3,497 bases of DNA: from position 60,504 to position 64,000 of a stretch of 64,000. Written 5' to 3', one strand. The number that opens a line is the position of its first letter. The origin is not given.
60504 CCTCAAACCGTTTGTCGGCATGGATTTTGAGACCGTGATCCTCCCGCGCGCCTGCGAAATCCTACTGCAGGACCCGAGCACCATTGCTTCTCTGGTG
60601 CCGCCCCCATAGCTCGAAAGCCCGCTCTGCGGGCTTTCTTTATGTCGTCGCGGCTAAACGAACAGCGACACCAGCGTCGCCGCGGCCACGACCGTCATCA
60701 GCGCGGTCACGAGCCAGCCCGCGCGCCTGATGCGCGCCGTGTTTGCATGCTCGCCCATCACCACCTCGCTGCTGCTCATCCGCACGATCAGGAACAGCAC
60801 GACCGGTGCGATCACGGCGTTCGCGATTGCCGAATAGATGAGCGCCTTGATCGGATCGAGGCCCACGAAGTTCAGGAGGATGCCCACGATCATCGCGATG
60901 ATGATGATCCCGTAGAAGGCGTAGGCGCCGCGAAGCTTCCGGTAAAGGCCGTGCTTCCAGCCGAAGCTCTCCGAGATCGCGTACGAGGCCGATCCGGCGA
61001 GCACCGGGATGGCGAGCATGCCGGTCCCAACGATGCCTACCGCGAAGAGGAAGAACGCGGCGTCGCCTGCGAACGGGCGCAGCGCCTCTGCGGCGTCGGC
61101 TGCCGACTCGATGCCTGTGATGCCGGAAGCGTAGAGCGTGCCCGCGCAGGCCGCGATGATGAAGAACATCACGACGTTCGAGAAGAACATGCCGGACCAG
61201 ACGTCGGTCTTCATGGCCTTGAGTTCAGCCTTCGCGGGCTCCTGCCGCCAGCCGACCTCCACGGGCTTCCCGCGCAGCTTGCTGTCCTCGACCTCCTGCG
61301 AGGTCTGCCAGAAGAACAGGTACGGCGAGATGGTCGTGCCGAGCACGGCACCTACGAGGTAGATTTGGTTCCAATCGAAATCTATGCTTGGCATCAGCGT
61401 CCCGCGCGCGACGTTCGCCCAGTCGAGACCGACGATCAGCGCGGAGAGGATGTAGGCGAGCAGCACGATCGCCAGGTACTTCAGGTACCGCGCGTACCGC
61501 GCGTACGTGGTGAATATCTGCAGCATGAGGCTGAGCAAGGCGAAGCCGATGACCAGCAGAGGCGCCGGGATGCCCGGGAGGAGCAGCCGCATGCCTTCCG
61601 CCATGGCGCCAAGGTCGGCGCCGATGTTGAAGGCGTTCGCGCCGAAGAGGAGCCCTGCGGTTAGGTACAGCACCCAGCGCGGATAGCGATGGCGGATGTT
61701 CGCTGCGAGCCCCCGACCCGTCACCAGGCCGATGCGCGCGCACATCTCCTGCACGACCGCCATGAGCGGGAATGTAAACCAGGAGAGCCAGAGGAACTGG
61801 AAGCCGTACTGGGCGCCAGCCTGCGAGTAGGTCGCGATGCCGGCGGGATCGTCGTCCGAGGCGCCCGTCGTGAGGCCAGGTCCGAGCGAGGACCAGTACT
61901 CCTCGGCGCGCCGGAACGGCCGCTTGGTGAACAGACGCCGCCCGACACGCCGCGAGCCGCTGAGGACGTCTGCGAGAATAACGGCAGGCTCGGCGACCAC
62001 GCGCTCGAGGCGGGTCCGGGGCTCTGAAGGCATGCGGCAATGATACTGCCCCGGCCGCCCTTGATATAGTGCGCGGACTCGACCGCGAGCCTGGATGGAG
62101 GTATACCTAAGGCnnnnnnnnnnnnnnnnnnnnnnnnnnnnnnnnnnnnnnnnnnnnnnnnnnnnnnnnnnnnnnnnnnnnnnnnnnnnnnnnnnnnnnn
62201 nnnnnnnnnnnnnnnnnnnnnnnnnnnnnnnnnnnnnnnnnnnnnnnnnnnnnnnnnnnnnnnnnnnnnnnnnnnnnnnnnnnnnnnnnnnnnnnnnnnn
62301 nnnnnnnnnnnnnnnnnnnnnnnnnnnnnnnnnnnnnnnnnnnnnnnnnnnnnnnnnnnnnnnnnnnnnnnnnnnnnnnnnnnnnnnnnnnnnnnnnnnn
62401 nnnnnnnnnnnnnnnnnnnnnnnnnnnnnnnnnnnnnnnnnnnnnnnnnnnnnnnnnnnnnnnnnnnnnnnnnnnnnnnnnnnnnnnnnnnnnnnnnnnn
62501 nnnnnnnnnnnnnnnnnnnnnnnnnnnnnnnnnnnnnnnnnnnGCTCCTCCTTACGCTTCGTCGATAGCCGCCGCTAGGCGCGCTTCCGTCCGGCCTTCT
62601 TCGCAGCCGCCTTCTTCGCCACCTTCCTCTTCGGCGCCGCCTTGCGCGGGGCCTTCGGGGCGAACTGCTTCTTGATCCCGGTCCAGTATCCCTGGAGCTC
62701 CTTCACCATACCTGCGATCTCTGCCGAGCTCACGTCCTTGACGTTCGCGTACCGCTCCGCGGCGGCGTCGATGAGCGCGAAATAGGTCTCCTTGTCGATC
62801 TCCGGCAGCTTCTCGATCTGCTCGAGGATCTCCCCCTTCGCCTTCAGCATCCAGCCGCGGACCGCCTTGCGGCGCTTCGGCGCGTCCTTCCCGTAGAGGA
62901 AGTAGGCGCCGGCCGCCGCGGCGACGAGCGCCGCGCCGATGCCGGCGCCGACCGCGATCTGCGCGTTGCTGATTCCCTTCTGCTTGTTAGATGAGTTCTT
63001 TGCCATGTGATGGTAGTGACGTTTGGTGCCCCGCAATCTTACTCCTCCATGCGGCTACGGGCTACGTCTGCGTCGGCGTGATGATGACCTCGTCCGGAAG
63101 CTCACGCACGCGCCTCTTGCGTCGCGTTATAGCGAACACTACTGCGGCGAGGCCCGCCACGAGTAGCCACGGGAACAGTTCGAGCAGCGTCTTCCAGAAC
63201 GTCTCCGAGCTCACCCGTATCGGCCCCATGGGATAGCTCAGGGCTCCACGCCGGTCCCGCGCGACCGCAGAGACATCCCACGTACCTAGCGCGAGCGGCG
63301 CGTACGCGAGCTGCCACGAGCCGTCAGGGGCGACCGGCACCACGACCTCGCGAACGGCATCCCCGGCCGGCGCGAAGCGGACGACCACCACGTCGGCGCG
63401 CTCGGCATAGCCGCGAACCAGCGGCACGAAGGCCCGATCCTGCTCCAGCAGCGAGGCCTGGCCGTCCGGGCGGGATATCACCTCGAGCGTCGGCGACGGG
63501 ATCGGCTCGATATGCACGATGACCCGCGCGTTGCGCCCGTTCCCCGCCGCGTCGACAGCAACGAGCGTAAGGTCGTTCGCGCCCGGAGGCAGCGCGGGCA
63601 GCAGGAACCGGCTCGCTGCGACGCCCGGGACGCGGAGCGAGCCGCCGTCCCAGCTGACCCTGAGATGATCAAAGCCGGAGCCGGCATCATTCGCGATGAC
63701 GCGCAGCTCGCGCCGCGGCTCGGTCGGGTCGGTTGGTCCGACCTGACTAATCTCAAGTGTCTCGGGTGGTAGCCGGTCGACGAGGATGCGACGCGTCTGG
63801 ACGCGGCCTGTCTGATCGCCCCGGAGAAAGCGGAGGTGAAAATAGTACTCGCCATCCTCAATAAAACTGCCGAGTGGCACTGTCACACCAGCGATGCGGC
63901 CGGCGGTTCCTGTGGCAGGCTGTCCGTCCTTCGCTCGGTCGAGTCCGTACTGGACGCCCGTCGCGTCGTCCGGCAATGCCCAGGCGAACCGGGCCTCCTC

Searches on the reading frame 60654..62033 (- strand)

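Call 18: search_protein_families(library=pfam, proteins=[window:60654-62033:-], max_evalue=0.001)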
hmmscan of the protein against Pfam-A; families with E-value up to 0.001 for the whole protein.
window:60654-62033:- (459 aa): 1 family
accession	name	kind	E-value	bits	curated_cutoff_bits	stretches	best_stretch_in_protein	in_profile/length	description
PF01566.24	Nramp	-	1.4e-83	281.4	29.8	1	66-432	1-356/357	Natural resistance-associated macrophage protein-like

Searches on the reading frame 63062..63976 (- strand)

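Call 18: search_protein_families(library=pfam, proteins=[window:63062-63976:-], max_evalue=0.001)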
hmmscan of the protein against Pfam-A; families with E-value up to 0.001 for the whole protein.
window:63062-63976:- (304 aa): 0 families

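Call 74: search_protein_families(library=pfam, proteins=[window:63062-63976:-], max_evalue=10)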
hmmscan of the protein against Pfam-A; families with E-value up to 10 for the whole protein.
window:63062-63976:- (304 aa): 1 family
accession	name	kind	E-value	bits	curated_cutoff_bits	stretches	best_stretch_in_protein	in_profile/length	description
PF19077.6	Big_13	-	0.0025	18.7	27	1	187-244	31-88/102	Bacterial Ig-like domain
